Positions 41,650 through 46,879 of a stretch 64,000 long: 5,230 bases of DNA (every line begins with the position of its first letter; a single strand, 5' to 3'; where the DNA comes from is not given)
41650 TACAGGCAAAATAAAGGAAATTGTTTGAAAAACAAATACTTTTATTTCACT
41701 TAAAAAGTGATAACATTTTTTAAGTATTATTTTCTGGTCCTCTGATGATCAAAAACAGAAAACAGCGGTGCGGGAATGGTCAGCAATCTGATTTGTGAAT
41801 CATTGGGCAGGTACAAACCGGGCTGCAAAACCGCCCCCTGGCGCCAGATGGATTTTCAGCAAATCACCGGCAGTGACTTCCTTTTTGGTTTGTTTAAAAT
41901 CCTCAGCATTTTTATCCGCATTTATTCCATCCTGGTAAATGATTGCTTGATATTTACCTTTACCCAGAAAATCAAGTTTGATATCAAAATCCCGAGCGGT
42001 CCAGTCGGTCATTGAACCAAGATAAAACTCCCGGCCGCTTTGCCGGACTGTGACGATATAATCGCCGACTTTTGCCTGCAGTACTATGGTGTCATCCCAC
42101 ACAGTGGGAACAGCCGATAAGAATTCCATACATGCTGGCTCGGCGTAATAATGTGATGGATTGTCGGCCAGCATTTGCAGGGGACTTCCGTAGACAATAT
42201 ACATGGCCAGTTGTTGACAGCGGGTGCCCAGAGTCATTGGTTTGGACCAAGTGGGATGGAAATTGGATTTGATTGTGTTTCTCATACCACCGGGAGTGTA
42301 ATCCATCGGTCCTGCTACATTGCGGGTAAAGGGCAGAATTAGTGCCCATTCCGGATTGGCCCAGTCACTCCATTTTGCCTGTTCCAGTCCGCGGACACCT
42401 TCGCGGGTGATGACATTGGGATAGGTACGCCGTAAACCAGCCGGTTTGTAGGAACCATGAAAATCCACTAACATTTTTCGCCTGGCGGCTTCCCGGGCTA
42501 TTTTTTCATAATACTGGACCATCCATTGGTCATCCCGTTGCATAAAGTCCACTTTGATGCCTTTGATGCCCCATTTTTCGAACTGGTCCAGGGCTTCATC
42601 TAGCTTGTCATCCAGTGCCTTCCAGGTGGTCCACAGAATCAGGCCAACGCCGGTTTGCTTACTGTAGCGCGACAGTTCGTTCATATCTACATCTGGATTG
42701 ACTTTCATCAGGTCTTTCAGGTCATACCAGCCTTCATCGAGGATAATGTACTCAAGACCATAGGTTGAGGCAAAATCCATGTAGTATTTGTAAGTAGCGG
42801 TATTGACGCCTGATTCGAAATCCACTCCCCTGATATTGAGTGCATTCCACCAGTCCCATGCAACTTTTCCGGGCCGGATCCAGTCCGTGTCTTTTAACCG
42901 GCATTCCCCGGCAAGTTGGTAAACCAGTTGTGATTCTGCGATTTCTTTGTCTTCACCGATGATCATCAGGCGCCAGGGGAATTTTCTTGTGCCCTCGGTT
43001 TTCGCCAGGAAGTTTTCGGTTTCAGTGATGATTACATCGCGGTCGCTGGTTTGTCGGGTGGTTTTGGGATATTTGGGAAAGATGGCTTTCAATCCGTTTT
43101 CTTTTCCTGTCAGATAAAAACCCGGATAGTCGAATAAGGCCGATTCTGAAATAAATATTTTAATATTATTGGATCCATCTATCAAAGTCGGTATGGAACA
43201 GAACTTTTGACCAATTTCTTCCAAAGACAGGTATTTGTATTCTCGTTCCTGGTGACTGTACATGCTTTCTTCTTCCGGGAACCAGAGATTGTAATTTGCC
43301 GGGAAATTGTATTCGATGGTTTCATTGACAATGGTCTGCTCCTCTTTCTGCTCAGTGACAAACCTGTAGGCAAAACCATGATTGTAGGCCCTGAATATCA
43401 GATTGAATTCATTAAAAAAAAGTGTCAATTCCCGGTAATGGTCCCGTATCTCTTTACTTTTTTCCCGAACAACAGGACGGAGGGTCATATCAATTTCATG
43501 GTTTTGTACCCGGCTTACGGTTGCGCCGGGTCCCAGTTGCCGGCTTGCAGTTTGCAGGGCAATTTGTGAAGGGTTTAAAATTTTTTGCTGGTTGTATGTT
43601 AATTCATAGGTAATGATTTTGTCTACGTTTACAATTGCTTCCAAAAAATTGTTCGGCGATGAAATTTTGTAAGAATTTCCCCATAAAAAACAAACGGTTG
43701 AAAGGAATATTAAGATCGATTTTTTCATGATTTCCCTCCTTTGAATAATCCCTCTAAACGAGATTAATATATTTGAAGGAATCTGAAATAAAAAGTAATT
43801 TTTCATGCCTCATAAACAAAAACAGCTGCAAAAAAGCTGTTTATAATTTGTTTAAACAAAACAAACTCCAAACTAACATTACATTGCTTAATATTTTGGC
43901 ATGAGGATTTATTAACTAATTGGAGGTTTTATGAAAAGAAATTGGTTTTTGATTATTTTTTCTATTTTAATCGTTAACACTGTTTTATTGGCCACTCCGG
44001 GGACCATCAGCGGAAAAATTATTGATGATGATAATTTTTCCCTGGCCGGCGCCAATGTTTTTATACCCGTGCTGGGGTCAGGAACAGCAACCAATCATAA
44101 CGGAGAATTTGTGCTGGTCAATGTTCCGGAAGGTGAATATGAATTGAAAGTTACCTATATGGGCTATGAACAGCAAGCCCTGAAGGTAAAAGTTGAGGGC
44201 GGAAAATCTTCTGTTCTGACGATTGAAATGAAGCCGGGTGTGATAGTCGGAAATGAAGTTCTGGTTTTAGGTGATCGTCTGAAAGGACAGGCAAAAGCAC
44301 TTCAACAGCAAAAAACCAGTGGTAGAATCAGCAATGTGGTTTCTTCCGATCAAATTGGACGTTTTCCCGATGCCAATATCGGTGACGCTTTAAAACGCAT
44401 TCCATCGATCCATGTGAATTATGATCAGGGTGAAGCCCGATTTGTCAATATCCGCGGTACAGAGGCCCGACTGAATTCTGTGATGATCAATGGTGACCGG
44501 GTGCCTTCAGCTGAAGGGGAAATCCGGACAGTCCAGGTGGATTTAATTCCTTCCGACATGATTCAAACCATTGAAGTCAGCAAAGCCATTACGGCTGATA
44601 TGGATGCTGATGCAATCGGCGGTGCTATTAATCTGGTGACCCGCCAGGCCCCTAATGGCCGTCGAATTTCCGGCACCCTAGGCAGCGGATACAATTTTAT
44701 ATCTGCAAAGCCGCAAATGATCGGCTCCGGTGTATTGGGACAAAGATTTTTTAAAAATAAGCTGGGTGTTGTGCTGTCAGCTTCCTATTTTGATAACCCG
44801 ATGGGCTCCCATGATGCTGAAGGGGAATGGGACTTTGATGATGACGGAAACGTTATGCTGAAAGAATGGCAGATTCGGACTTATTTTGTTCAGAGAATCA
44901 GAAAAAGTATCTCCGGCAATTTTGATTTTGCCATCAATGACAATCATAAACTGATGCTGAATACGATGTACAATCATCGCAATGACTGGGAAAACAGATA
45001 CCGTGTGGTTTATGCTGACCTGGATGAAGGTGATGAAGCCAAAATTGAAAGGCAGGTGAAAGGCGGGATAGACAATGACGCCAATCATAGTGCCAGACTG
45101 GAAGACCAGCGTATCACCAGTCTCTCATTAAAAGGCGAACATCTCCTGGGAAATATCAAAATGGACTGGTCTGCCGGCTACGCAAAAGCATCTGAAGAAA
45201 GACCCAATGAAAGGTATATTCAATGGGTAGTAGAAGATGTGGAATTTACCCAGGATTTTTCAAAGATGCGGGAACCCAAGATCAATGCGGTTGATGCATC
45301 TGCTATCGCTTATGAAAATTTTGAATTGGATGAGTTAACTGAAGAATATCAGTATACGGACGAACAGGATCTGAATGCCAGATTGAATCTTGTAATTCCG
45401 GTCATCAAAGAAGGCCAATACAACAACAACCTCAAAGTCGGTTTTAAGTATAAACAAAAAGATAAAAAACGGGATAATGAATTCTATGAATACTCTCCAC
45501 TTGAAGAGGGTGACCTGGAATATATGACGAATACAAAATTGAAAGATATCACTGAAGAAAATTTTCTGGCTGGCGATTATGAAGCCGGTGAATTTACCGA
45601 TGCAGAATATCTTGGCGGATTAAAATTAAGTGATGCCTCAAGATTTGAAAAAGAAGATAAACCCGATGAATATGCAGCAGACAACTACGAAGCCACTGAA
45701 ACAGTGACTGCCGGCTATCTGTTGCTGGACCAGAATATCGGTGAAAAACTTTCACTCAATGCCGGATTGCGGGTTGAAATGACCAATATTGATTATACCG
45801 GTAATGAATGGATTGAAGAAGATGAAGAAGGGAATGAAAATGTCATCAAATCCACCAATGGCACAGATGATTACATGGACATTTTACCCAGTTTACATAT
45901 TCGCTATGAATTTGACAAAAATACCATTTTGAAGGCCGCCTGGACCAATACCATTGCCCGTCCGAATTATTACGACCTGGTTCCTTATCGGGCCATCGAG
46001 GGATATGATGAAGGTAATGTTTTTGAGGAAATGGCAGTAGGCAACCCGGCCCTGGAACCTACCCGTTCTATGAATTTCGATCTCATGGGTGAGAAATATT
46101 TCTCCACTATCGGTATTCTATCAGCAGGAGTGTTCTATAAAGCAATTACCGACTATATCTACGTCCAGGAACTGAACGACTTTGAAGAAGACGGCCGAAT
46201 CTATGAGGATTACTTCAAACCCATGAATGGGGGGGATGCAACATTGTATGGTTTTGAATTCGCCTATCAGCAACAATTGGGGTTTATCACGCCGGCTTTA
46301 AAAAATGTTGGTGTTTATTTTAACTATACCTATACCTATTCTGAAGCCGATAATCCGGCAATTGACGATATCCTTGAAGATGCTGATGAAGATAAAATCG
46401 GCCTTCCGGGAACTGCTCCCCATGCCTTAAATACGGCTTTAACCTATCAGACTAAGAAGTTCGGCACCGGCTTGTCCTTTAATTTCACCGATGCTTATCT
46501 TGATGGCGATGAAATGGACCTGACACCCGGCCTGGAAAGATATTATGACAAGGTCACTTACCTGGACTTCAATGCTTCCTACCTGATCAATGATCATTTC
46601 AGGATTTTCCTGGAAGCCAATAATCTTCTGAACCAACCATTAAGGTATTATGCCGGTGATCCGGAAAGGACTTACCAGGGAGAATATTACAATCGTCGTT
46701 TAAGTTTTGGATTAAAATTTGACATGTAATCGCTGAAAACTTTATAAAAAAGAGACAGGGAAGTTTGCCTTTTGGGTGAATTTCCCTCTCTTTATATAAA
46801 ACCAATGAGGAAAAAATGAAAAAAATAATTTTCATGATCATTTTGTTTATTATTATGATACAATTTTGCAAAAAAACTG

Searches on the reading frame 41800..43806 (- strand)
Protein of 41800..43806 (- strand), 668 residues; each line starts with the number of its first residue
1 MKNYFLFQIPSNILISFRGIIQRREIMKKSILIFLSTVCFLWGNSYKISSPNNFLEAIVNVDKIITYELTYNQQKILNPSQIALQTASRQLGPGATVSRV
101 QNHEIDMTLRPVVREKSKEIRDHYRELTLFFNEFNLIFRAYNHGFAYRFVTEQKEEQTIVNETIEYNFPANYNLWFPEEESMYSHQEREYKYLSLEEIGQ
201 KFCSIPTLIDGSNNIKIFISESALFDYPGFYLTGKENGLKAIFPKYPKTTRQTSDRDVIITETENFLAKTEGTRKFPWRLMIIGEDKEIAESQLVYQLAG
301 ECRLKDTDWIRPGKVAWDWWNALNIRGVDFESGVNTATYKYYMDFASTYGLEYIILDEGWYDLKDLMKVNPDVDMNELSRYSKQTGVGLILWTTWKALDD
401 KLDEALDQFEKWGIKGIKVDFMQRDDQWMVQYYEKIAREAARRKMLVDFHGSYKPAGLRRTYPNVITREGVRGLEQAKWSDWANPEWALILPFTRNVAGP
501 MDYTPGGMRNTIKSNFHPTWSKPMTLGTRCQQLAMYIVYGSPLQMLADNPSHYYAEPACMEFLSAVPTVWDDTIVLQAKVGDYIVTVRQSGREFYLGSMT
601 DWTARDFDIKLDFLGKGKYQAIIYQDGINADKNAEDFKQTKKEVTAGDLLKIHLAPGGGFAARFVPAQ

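Call 10: search_protein_families(library=pfam, proteins=[window:41800-43806:-], max_evalue=0.00001)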
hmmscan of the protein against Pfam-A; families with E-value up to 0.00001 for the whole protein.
window:41800-43806:- (668 aa): 3 families
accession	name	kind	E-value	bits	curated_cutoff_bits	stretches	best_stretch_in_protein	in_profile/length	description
PF10566.15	Glyco_hydro_97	-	1.9e-108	362.5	32.5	1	306-567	1-275/275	Glycoside hydrolase 97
PF14508.12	GH97_N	-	2e-51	175.2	25.3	1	48-299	1-227/229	Glycosyl-hydrolase 97 N-terminal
PF14509.12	GH97_C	-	1.6e-32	112.1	25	1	569-664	1-96/97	Glycosyl-hydrolase 97 C-terminal, oligomerisation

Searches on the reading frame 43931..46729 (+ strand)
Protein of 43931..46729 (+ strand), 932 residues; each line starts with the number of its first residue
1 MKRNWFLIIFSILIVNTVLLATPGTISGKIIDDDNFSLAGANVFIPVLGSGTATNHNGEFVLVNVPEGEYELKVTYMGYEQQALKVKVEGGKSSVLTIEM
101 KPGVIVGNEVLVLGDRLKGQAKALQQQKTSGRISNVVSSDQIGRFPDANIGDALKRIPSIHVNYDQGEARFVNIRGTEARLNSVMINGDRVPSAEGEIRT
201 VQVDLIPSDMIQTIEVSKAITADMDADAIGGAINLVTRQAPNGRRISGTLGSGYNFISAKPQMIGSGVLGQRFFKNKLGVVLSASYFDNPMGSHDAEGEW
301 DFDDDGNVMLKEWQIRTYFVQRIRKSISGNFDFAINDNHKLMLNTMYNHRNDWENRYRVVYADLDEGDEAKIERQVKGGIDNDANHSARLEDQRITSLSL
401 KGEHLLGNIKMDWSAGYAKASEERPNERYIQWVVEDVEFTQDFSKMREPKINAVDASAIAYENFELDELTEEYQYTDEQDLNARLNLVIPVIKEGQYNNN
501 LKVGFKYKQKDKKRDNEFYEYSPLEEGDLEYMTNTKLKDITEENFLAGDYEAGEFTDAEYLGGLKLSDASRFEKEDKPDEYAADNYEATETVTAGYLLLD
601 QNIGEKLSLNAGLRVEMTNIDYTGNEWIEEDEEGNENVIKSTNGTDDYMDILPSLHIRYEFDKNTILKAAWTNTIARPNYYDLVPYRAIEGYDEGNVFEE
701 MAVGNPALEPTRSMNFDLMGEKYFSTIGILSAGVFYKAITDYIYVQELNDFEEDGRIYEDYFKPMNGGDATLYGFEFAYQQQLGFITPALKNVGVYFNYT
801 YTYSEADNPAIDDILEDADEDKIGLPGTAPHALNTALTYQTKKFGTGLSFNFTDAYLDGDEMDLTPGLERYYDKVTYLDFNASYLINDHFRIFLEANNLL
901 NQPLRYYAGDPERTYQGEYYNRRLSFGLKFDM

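Call 10: search_protein_families(library=pfam, proteins=[window:43931-46729:+], max_evalue=0.00001)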
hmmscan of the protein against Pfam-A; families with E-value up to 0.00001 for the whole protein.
window:43931-46729:+ (932 aa): 4 families
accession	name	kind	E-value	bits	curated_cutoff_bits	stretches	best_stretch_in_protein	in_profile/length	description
PF00593.30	TonB_dep_Rec_b-barrel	-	4.6e-36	126.1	27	1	475-899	57-436/436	TonB dependent receptor-like, beta-barrel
PF13715.12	CarbopepD_reg_2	-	1.9e-19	69.9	32.2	1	26-112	1-88/88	CarboxypepD_reg-like domain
PF07715.20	Plug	-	7e-17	62.3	23.9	1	132-232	7-107/107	TonB-dependent Receptor Plug Domain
PF13620.12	CarboxypepD_reg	-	2.4e-14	53.8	32.3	1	25-101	1-82/82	Carboxypeptidase regulatory-like domain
